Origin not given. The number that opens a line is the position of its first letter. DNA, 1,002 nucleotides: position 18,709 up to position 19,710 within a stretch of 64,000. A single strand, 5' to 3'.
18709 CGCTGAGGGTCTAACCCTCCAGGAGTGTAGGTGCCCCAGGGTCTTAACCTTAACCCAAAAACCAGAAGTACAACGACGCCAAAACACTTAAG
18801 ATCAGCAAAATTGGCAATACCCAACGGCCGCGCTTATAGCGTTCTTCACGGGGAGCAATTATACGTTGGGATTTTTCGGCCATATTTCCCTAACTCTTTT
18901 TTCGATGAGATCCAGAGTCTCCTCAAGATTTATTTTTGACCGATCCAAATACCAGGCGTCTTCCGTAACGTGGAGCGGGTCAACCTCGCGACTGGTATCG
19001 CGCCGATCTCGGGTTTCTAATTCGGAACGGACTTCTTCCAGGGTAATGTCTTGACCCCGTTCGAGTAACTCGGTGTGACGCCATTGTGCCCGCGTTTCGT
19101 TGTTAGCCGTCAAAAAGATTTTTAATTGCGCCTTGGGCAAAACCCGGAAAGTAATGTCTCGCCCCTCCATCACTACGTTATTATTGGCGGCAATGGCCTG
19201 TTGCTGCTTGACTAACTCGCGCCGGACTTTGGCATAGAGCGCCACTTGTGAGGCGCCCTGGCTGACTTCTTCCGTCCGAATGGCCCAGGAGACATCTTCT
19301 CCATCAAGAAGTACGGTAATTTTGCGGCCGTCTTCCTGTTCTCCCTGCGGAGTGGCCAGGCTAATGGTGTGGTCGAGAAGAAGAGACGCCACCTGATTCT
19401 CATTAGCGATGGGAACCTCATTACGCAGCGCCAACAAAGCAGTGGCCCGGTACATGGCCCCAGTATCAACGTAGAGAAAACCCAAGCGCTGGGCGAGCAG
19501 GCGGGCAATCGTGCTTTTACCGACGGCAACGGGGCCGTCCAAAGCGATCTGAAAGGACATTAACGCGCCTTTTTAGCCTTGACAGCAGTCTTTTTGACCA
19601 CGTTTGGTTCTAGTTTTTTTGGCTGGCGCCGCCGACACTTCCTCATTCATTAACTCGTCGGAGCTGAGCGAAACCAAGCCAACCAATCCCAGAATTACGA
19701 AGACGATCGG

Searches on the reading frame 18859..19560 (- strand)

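Call 9: search_protein_families(library=pfam, proteins=[window:18859-19560:-], max_evalue=0.001)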
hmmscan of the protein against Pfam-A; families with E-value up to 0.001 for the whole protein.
window:18859-19560:- (233 aa): 4 families
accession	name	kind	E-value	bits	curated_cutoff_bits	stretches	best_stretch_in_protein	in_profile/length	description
PF02224.24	Cytidylate_kin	-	2.8e-65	220.4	26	1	5-223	1-209/211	Cytidylate kinase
PF13189.12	Cytidylate_kin2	-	9.8e-10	39.3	28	1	5-189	2-151/176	Cytidylate kinase-like family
PF13238.12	AAA_18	-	6.7e-07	30.2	29.4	1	5-158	1-105/128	AAA domain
PF13207.12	AAA_17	-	0.00034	21.3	27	0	9-41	2-34/136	AAA domain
